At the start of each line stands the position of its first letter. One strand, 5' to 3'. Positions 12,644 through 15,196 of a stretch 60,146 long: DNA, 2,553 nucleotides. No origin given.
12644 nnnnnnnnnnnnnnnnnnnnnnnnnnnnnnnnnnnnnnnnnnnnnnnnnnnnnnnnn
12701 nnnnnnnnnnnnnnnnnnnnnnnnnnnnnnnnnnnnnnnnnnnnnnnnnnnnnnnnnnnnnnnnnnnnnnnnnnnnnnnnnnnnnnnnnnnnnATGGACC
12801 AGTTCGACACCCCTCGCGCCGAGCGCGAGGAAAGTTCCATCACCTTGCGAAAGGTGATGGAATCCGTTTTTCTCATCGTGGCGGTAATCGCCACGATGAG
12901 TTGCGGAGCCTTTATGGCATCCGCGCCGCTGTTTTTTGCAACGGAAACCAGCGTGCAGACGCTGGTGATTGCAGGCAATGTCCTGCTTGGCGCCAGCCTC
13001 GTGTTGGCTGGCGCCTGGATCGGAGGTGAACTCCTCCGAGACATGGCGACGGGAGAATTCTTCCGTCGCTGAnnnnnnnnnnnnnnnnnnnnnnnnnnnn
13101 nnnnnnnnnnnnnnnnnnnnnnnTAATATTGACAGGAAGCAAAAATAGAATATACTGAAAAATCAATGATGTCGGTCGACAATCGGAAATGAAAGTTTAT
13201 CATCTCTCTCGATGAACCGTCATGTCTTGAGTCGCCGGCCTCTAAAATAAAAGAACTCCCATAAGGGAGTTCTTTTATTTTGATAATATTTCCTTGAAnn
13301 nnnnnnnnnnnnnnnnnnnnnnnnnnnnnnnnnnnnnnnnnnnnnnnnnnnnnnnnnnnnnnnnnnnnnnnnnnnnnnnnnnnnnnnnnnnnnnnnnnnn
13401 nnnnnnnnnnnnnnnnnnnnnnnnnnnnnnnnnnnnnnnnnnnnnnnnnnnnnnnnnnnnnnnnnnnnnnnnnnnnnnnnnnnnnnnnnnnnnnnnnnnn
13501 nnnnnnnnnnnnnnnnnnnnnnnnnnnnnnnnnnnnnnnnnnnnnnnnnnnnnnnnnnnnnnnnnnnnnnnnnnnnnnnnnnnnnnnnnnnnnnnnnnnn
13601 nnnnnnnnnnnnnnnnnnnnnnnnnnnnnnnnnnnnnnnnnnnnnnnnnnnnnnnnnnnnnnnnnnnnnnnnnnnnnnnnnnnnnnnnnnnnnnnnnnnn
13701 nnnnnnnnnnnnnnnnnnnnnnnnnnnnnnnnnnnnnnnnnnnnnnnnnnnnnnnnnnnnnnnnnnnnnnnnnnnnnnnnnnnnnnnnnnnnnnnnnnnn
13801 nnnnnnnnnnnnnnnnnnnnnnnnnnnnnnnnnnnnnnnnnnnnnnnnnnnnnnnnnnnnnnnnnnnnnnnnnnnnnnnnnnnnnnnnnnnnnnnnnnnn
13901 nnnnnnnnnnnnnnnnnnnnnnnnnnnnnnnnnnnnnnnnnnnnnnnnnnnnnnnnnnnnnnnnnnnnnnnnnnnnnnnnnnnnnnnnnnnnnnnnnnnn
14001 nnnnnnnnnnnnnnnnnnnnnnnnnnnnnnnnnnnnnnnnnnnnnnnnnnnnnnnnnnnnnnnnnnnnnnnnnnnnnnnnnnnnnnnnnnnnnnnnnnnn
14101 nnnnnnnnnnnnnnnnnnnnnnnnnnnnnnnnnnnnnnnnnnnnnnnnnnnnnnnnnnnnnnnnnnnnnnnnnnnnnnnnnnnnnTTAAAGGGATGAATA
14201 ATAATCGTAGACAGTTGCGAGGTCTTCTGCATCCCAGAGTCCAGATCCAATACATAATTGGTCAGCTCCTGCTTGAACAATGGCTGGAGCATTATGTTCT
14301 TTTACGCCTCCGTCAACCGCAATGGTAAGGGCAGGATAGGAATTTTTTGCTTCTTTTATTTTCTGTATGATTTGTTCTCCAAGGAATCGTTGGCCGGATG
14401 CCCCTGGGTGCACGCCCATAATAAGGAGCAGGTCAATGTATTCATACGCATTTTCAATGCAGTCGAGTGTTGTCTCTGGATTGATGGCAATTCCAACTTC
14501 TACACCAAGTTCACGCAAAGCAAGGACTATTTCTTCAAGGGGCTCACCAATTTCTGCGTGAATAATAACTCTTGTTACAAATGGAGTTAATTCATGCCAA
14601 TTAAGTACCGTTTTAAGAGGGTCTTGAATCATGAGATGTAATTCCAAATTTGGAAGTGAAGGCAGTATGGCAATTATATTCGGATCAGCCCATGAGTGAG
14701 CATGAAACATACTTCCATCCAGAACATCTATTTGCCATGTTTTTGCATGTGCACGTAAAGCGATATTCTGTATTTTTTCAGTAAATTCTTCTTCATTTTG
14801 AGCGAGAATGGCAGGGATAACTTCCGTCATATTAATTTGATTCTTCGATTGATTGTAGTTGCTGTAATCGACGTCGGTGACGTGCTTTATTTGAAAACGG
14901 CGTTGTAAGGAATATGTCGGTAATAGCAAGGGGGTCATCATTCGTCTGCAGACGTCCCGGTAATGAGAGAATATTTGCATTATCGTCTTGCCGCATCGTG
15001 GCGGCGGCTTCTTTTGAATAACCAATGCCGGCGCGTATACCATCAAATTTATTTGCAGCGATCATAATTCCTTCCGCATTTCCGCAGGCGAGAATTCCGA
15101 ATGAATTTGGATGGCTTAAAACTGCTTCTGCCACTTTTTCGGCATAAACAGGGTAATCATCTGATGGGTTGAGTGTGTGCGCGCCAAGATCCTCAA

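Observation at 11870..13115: ORF-poor, GC-rich, hairpin-saturated locus of about 1.2 kb: candidate giant ornate ncRNA or novel palindrome array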

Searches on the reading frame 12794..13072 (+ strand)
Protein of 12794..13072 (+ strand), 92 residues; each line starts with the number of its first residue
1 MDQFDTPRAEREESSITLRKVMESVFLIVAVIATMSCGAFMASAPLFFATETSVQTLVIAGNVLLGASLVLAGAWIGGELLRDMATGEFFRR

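Call 13: search_protein_families(library=pfam, proteins=[window:12794-13072:+], max_evalue=1)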
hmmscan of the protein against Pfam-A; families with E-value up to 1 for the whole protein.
window:12794-13072:+ (92 aa): 2 families
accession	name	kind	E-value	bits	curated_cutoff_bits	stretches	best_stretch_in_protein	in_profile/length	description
PF13140.11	DUF3980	-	0.088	13.7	25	1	14-76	8-73/87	Domain of unknown function (DUF3980)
PF17628.7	IncD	-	0.12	12.6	27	1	27-90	37-101/141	Inclusion membrane protein D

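Call 27: search_protein_representatives(protein=window:12794-13072:+)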
Query: 92 residues. Proteins with E-value up to 0.001 (for the whole library): 1; up to 1e-10: 1; up to 1e-30: 1. The best 1 are listed.
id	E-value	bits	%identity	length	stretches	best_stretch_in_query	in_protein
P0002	3.8e-51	186.4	100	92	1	1-92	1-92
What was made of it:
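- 12786..13072 (+): GGAGG ribosome-binding site (12786-12790) and ORF92 (12794-13072), a 92-aa protein with two predicted hydrophobic helices. The site and the AUG are partly sequestered in the hairpin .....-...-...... No homolog was found in 1.84 billion representative proteins (call 27).
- On Protein-coding gene (ORF 12794-13072): Only the protein itself was found in 1.84 billion representatives (call 27).
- ORF92 is an orphan (call 27).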

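Call 55: search_protein_families(library=phrogs, proteins=[window:12794-13072:+], max_evalue=1)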
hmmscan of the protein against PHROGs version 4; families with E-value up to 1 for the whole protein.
window:12794-13072:+ (92 aa): 1 family
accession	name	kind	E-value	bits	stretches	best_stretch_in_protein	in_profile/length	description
phrog_16778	-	unknown function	0.51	11.3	0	25-41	19-35/40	-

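Call 56: search_protein_families(library=ncbifam, proteins=[window:12794-13072:+], max_evalue=1)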
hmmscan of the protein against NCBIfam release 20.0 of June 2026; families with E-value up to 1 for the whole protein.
window:12794-13072:+ (92 aa): 2 families
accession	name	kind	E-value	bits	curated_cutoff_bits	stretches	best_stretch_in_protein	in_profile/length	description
NF047332.1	Chlamy_GarD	equivalog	0.023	13.9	100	1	23-73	193-231/302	inclusion membrane protein GarD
NF000013.1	tet_NaH_anti_35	exception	0.041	13.1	750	1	54-90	181-217/369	tetracycline efflux Na+/H+ antiporter family transporter Tet(35)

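Call 62: search_protein_families(library=padloc, proteins=[window:12794-13072:+], max_evalue=1)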
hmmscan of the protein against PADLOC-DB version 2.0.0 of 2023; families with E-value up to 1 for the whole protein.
window:12794-13072:+ (92 aa): 0 families

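Call 74: search_dna_similar(query=window:12794-13069:+, collection=plasmids, mode=protein, max_evalue=0.1)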
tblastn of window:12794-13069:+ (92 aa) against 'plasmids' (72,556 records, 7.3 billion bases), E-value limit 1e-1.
No match.

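Call 75: search_dna_similar(query=window:12794-13069:+, collection=phages, mode=protein, max_evalue=0.1)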
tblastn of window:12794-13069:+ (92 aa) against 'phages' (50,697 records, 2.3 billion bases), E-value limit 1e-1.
No match.
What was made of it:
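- On Protein-coding gene (ORF 12794-13072): Pfam, PHROGs, NCBIfam and PADLOC gave nothing significant (calls 13, 55, 56, 62). tblastn against phages and plasmids gave nothing (calls 74, 75).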

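Call 79: predict_structure(protein=window:12794-13069:+)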
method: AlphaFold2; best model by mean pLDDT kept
length: 92 residues; sequences in the alignment: 1
mean_pLDDT: 75.1   pTM: 0.41
mean pLDDT of the five models: 75.1, 74.7, 73.1, 72.8, 71.1
residues with pLDDT >= 90: 0; 70-90: 63; 50-70: 28; < 50: 1
segments of 3 or more residues with pLDDT < 50: none
pLDDT, mean of each block of 10 residues (from residue 1): 57 71 83 77 62 77 84 86 82 60
secondary structure, 60 per line:
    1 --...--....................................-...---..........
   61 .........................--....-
elements in order: H8-43 H51-85 H88-91
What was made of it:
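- On OLE/OapA-type RNA-membrane protein pair: ORF92 has two helices and no family match (calls 13, 79).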

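Call 82: find_encoding_contigs(protein=window:12794-13072:+, flank=3000, max_places=10)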
Protein window:12794-13072:+ (92 aa): 5 contigs read that carry it; 1 place shown.
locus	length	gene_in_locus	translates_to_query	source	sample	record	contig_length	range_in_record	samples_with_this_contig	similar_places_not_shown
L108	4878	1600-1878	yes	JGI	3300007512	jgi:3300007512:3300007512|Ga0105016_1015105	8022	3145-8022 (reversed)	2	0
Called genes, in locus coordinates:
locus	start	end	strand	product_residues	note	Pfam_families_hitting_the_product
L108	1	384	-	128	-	?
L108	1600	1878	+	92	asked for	-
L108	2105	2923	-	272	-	PF13473:Cupredoxin_1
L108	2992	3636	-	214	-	PF00834:Ribul_P_3_epim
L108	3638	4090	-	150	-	PF02502:LacAB_rpiB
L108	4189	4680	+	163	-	-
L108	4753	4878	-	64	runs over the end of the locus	-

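Call 87: fold_search(model_id=the predicted structure, library=viral)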
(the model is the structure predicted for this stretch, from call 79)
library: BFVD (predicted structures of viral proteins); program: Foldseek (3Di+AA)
matches with E <= 10: 231; with E <= 0.001: 0
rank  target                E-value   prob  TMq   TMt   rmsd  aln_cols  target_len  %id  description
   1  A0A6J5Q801            3.2e-01  0.75  0.48  0.41  12.3        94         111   12  Uncharacterized protein [uncultured Caudovirales phage]
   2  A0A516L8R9            4.5e-01  0.51  0.44  0.45   8.7        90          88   21  (no name in the UniProt tables at hand)
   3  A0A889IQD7            5.5e-01  0.80  0.48  0.62   9.5        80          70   16  Lipoprotein [Burkholderia phage BCSR52]
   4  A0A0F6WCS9            7.6e-01  0.72  0.59  0.42   5.7        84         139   15  EF-hand domain-containing protein [Sinorhizobium phage phiN3]
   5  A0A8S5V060            9.3e-01  0.80  0.62  0.39   3.7        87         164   21  DNA-directed RNA polymerase [Siphoviridae sp. ctBeL15]
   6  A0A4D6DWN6            1.2e+00  0.95  0.56  0.90   0.9        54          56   13  Uncharacterized protein [Edwardsiella phage pEt-SU]
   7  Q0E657                1.2e+00  0.28  0.37  0.42   5.9        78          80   17  Transmembrane protein [Pseudomonas phage LKD16]
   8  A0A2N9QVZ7            1.3e+00  0.51  0.55  0.51   8.5        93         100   13  (no name in the UniProt tables at hand)
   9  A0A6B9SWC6            1.4e+00  0.12  0.32  0.20   9.5        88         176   23  (no name in the UniProt tables at hand)
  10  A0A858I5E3            1.8e+00  0.25  0.45  0.37   4.9        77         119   13  (no name in the UniProt tables at hand)
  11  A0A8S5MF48            1.8e+00  0.23  0.43  0.34   7.8        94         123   13  Uncharacterized protein [Siphoviridae sp. ctWuM9]
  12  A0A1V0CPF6            1.9e+00  0.66  0.57  0.29   2.1        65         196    8  (no name in the UniProt tables at hand)
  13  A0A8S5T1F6            2.1e+00  0.60  0.56  0.64   2.4        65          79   14  Uncharacterized protein [Siphoviridae sp. ctnR15]
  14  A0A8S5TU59            2.1e+00  0.16  0.39  0.27   5.9        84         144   17  Excisionase [Siphoviridae sp. ctWT735]
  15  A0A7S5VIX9            2.1e+00  0.10  0.34  0.36   6.5        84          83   11  (no name in the UniProt tables at hand)
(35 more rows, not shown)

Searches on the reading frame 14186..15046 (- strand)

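Call 13: search_protein_families(library=pfam, proteins=[window:14186-15046:-], max_evalue=1)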
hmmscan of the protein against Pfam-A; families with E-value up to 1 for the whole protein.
window:14186-15046:- (286 aa): 2 families
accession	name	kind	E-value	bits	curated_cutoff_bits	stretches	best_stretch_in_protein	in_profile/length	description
PF00834.25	Ribul_P_3_epim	-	1.4e-33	116.5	21.1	1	76-270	2-197/198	Ribulose-phosphate 3 epimerase family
PF02581.23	TMP-TENI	-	0.018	14.9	27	1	222-269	136-179/180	Thiamine monophosphate synthase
